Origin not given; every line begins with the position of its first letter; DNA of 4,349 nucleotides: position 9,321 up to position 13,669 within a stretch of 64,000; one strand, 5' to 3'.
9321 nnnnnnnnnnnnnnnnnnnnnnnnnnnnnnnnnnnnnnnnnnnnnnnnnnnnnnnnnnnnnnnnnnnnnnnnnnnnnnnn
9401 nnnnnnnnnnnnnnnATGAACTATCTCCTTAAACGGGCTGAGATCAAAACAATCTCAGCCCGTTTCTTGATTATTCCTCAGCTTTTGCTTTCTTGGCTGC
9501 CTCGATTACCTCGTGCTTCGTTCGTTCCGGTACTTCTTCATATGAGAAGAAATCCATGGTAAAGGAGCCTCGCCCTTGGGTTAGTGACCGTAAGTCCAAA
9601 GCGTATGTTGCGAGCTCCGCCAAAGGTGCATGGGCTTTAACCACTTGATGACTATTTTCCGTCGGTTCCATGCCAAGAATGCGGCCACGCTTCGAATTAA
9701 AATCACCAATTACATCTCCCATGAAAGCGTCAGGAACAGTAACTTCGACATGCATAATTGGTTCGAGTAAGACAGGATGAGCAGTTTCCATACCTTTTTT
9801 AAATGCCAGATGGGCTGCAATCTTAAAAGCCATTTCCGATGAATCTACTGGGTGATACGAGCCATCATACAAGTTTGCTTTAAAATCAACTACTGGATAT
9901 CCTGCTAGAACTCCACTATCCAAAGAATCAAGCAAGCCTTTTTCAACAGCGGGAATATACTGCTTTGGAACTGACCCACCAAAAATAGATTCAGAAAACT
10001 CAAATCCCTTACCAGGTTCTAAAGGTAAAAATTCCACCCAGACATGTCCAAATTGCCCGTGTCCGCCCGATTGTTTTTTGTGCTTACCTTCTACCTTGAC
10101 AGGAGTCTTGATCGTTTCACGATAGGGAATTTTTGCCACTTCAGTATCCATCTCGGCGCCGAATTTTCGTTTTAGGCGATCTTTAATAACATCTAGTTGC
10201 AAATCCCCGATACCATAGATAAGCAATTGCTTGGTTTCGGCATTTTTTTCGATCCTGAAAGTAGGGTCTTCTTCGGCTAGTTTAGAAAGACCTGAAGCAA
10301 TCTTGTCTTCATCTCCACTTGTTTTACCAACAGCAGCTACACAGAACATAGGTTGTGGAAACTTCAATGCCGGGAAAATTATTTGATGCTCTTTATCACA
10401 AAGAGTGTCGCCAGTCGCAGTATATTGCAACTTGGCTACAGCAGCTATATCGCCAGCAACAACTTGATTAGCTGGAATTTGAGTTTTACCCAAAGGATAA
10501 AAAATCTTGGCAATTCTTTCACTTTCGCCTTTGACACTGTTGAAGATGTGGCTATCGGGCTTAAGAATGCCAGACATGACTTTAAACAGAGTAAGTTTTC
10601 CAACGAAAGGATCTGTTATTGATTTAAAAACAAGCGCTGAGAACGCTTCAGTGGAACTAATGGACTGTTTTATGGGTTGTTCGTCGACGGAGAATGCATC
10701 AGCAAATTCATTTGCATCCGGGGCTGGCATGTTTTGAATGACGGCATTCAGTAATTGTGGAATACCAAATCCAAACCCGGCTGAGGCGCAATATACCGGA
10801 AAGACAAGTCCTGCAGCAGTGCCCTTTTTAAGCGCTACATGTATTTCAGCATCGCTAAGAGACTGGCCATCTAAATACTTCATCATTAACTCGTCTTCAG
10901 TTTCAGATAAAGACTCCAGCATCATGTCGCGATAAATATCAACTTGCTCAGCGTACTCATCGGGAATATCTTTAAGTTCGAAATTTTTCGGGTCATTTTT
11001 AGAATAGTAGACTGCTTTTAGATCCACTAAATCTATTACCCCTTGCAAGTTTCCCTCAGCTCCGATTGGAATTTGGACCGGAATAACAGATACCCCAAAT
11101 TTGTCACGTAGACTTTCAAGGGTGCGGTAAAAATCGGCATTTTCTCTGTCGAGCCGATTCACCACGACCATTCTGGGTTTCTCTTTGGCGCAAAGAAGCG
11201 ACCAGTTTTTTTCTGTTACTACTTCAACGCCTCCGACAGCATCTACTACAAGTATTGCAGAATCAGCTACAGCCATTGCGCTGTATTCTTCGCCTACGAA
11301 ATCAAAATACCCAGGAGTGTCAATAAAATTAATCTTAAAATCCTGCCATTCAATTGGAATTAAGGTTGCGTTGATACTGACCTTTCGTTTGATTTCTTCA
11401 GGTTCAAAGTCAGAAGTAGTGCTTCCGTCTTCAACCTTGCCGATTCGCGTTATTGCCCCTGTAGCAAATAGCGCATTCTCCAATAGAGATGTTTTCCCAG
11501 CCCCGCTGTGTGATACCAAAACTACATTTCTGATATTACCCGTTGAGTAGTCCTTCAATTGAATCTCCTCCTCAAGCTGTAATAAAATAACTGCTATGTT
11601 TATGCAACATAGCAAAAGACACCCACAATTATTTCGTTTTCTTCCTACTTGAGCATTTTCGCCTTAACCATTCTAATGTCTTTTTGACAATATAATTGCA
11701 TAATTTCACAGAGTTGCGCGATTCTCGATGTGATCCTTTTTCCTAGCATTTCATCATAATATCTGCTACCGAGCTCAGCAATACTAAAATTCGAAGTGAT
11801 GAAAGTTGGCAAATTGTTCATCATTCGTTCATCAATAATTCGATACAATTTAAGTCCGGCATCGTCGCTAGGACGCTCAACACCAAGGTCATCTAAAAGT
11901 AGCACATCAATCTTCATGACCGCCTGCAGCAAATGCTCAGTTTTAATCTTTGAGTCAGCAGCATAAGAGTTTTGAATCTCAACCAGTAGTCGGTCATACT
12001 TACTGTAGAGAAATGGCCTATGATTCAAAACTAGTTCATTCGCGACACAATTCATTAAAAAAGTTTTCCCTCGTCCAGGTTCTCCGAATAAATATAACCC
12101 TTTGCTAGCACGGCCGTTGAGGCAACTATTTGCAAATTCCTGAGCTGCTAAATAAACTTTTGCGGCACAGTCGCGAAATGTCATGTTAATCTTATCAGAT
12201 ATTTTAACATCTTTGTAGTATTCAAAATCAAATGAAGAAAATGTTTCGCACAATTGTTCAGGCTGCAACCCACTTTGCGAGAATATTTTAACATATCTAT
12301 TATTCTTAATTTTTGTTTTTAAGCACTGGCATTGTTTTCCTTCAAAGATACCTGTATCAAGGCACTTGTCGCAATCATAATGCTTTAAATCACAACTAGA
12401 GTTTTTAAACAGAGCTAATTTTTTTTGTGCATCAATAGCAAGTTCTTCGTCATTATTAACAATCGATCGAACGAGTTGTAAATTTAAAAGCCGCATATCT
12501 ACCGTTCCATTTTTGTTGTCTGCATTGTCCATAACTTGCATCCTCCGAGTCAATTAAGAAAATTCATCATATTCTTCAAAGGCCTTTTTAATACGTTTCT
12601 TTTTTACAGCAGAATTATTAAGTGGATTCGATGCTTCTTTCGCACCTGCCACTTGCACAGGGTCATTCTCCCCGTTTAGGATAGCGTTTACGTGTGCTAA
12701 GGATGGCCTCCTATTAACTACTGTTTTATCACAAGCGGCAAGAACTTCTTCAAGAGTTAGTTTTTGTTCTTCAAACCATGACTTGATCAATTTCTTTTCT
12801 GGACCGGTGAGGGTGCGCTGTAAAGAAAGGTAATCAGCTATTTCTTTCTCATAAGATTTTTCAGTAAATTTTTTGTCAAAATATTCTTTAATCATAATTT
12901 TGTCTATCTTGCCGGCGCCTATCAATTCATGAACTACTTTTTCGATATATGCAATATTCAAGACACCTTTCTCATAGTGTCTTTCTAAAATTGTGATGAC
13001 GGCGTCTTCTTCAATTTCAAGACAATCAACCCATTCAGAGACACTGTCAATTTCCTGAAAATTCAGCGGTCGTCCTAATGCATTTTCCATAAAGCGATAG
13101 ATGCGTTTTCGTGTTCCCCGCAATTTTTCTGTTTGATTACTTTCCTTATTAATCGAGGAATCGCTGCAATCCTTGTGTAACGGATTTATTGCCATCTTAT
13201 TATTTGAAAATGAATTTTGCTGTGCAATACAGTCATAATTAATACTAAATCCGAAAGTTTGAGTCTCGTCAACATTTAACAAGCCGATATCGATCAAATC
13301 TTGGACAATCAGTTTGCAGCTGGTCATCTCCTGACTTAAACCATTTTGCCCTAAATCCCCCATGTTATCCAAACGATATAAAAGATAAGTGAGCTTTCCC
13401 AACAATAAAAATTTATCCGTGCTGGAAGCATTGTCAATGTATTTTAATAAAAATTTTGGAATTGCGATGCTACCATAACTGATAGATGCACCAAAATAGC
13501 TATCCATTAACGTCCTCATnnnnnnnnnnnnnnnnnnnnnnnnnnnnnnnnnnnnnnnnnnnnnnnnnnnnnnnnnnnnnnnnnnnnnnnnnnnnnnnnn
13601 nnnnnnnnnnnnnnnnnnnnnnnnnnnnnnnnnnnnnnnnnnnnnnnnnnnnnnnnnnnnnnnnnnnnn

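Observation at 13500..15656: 718-aa FtsA-like actin-fold ATPase with tandem S4/ThiS-like C-terminal modules, encoded upstream of dnaB-dnaI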

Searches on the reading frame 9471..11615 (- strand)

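Call 3: search_protein_families(library=pfam, proteins=[window:9471-11615:-], max_evalue=0.1)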
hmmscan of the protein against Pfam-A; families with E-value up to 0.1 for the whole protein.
window:9471-11615:- (714 aa): 11 families
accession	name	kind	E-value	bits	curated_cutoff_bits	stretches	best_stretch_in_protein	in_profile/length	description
PF03764.24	EFG_IV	-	1.1e-44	151.6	24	1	495-612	2-120/121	Elongation factor G, domain IV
PF00009.33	GTP_EFTU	-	1.6e-41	142.4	26.5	1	27-297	2-187/188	Elongation factor Tu GTP binding domain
PF00679.30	EFG_C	-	1.2e-28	99.4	27.9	1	615-700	1-86/89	Elongation factor G C-terminus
PF14492.12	EFG_III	-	3.7e-25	88.2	27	1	419-491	1-73/75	Elongation Factor G, domain III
PF22042.2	EF-G_D2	-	7e-13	48.9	27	1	325-407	2-83/84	Elongation factor G domain 2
PF03144.31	GTP_EFTU_D2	-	8.7e-09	36.1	30.3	1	339-406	1-73/73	Elongation factor Tu domain 2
PF16658.11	RF3_C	-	4.3e-07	30.3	40.1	1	435-504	22-91/132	Class II release factor RF3, C-terminal domain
PF01926.29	MMR_HSR1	-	6.9e-07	29.8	21.9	1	31-154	2-113/113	50S ribosome-binding GTPase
PF00735.24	Septin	-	7e-05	22.7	26.2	1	30-112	6-81/280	Septin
PF04548.22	AIG1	-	0.039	13.7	27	1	30-107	2-63/212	AIG1 family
PF13191.12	AAA_16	-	0.1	13.6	32.6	0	20-49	16-45/167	AAA ATPase domain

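Call 4: search_protein_families(library=ncbifam, proteins=[window:9471-11615:-], max_evalue=0.1)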
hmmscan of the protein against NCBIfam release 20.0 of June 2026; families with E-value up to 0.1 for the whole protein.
window:9471-11615:- (714 aa): 34 families (the best 25 are shown)
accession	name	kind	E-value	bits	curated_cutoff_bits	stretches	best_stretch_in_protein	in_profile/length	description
NF009381.0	PRK12740.1-5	subfamily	1.5e-277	922.6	583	1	21-713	2-691/692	elongation factor G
TIGR00484.1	EF-G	equivalog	4.6e-221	735.7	659.4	1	25-708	7-690/691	elongation factor G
NF009891.0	PRK13351.1-1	equivalog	1.4e-198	661.8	597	1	22-709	3-679/681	elongation factor G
NF009377.1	PRK12740.1-1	equivalog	1e-195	652.2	890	1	24-703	9-698/700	elongation factor G-like protein EF-G2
NF058620.1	EFG2_Bacteroid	exception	7.9e-171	570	1000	2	21-532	2-508/717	elongation factor G2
NF009379.0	PRK12740.1-3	equivalog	3.6e-167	557.9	513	1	26-710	6-673/674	elongation factor G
NF012153.1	tet_protect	equivalog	2.8e-89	300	775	1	30-691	2-613/614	tetracycline resistance ribosomal protection protein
TIGR00490.1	aEF-2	equivalog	3.4e-65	220.5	738.45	3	326-513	291-481/720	elongation factor EF-2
NF000120.3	47473_otr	exception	5.9e-62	210.1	900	1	30-685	4-606/608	tetracycline resistance ribosomal protection protein Otr(A)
NF001964.0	PRK00741.1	equivalog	3.3e-56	190.8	473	1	29-496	13-467/529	peptide chain release factor 3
NF033148.1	tet_protect_M_W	exception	1.5e-53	182.1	1100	2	27-181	2-156/639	TetM/TetW/TetO/TetS family tetracycline resistance ribosomal protection protein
NF009892.0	PRK13351.1-3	equivalog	1.1e-49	169.4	640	2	28-178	3-158/623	elongation factor G-like protein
NF012154.0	tet_protect_Q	exception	1.5e-45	155.6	1425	2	27-171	2-146/638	tetracycline resistance ribosomal protection protein Tet(Q)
TIGR01394.1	TypA_BipA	equivalog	1.2e-43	149.3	757.3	3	28-169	1-140/594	translational GTPase TypA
TIGR00503.1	prfC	equivalog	3.1e-43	148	466.95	1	28-493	11-463/527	peptide chain release factor 3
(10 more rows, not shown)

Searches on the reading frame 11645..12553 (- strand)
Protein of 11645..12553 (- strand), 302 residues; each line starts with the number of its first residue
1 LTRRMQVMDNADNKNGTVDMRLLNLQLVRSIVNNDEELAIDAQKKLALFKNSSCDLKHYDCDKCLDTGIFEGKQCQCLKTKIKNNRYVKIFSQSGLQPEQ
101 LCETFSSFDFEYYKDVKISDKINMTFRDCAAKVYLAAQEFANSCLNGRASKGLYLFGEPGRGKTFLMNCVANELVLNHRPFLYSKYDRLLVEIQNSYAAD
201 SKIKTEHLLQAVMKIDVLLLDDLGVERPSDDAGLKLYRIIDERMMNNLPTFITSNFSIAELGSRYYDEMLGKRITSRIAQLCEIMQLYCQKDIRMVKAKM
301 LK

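Call 3: search_protein_families(library=pfam, proteins=[window:11645-12553:-], max_evalue=0.1)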
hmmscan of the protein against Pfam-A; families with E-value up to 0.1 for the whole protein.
window:11645-12553:- (302 aa): 9 families
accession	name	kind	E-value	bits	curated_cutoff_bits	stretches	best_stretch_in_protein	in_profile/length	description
PF01695.23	IstB_IS21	-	4.4e-15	56.3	24.1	1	150-287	92-225/238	IstB-like ATP binding protein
PF03969.22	AFG1_ATPase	-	7e-06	25.7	27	1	146-296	57-206/361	AFG1-like ATPase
PF00308.24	Bac_DnaA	-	9.3e-06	26.4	23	1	134-227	20-110/162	Bacterial DnaA ATPAse domain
PF00004.35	AAA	-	1.9e-05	25.6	21.2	1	153-224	1-67/131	ATPase family associated with various cellular activities (AAA)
PF13191.12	AAA_16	-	7.8e-05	23.7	32.6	1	146-213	21-83/167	AAA ATPase domain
PF13401.12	AAA_22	-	0.0035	18.1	27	1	153-185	8-33/130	AAA domain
PF24883.2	NPHP3_N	-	0.014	16.1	24.8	1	138-181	10-53/164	Nephrocystin 3, N-terminal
PF00910.28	RNA_helicase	-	0.024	15.5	21.5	1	153-226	1-61/105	RNA helicase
PF07728.20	AAA_5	-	0.073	13.5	22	0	153-246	2-96/139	AAA domain (dynein-related subfamily)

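Call 4: search_protein_families(library=ncbifam, proteins=[window:11645-12553:-], max_evalue=0.1)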
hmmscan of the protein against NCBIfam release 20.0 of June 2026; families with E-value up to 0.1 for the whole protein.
window:11645-12553:- (302 aa): 25 families
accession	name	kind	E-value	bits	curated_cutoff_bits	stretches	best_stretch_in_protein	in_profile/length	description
NF005304.0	PRK06835.1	equivalog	1e-43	149.7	215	1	57-299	97-325/330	ATP-binding protein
NF005992.0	PRK08116.1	subfamily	7.2e-37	127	189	1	73-299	41-257/269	hypothetical protein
NF006505.0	PRK08939.1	equivalog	1e-24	87.4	228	1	129-287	135-298/306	primosomal protein DnaI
NF005378.0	PRK06921.1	subfamily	8.3e-20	71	207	1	43-280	17-246/266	hypothetical protein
NF038214.1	IS21_help_AAA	equivalog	7.3e-18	65.1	200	1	150-287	90-223/232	IS21-like element helper ATPase IstB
NF009043.0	PRK12377.1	subfamily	2.8e-14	53.3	389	1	73-278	41-222/248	ATP-binding protein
NF005931.1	PRK07952.1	equivalog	3.6e-14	52.9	357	1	78-278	44-222/246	replicative helicase loader DnaC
NF040713.1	ZapE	equivalog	1.3e-11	44.4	140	1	138-298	38-199/344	cell division protein ZapE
NF001154.0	PRK00149.3-3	equivalog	1.3e-11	44.1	410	1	146-266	144-265/462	chromosomal replication initiator protein DnaA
TIGR00362.1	DnaA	equivalog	2.7e-10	39.9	343.9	1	134-279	123-259/437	chromosomal replication initiator protein DnaA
NF006038.0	PRK08181.1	subfamily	1.6e-05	24.3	317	1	150-287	107-240/271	transposase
TIGR03420.1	DnaA_homol_Hda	equivalog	0.00017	21.2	194.8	1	136-241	24-117/226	DnaA regulatory inactivator Hda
NF009087.0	PRK12422.1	equivalog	0.0011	18.2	657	1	150-225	141-213/455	chromosomal replication initiator protein DnaA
TIGR03689.1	pup_AAA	equivalog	0.0047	15.7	504.75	1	148-175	214-241/512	proteasome ATPase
TIGR01243.1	CDC48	subfamily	0.0087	14.4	802.65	1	148-174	485-511/733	CDC48 family AAA ATPase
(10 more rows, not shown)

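Call 60: search_protein_families(library=padloc, proteins=[window:11645-12553:-], max_evalue=0.01)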
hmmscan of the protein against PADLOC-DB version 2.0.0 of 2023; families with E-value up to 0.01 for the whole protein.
window:11645-12553:- (302 aa): 5 families
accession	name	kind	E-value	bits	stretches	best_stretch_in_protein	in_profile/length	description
PDLC04232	IetA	-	0.00013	19.5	1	153-222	119-182/330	-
PDLC04140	mad8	-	0.0011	16.5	1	153-245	30-104/314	mads_8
PDLC02195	IetA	-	0.0018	15.6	1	149-190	136-174/395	-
PDLC02196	IetA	-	0.004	14.6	1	149-187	121-156/374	-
PDLC04702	PDC-M54A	-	0.0043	12.5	1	112-199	289-366/1621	-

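Call 61: search_protein_families(library=phrogs, proteins=[window:11645-12553:-], max_evalue=0.001)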
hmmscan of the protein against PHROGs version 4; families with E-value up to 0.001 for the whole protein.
window:11645-12553:- (302 aa): 5 families
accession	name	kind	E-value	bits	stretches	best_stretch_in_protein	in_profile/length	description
phrog_50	-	DNA, RNA and nucleotide metabolism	8.6e-43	148.2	1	55-299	272-515/570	DnaC-like helicase loader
phrog_3277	-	DNA, RNA and nucleotide metabolism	1.5e-26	94.2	1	148-295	8-154/168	DnaC-like helicase loader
phrog_26922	-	DNA, RNA and nucleotide metabolism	4.8e-09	37.7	1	213-285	10-77/92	DnaC-like helicase loader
phrog_15321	-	unknown function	3.6e-06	28.1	1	212-275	5-74/93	-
phrog_27475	-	unknown function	0.00049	19.6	1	116-286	411-576/599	-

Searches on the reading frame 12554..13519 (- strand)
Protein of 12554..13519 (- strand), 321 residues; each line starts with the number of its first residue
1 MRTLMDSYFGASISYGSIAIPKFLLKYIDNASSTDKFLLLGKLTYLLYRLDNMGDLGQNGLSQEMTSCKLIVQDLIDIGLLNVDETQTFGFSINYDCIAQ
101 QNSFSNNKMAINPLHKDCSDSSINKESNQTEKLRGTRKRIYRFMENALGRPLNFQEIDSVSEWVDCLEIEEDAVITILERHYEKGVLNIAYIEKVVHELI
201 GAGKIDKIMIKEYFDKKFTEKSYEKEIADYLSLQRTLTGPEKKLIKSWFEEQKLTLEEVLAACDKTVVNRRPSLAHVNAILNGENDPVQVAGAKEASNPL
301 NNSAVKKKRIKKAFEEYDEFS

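Call 3: search_protein_families(library=pfam, proteins=[window:12554-13519:-], max_evalue=0.1)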
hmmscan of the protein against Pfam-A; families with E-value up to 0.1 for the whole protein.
window:12554-13519:- (321 aa): 2 families
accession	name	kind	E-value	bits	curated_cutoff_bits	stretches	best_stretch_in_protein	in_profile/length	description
PF07261.16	DnaB_2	-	2.6e-15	56.3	22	2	142-196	2-56/74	Replication initiation and membrane attachment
PF08987.15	DUF1892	-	0.036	14.7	27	0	124-168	21-64/109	Protein of unknown function (DUF1892)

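Call 4: search_protein_families(library=ncbifam, proteins=[window:12554-13519:-], max_evalue=0.1)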
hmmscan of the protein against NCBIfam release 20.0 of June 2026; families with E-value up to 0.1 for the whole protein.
window:12554-13519:- (321 aa): 1 family
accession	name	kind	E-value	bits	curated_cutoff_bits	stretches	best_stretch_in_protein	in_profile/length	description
TIGR01446.1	DnaD_dom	domain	2.6e-06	27.5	24.95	1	233-282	9-58/73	DnaD domain protein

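Call 60: search_protein_families(library=padloc, proteins=[window:12554-13519:-], max_evalue=0.01)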
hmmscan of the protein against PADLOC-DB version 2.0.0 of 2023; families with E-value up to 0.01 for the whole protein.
window:12554-13519:- (321 aa): 0 families

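Call 61: search_protein_families(library=phrogs, proteins=[window:12554-13519:-], max_evalue=0.001)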
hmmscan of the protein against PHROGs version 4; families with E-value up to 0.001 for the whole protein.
window:12554-13519:- (321 aa): 3 families
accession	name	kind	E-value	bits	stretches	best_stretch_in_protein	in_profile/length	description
phrog_4016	-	DNA, RNA and nucleotide metabolism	1.4e-09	39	0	114-199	7-92/159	replication initiation protein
phrog_186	-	DNA, RNA and nucleotide metabolism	3e-05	24.8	1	76-195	87-226/308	DnaD-like helicase loader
phrog_25773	-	DNA, RNA and nucleotide metabolism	0.00099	20.1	0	139-220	59-139/171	replication initiation protein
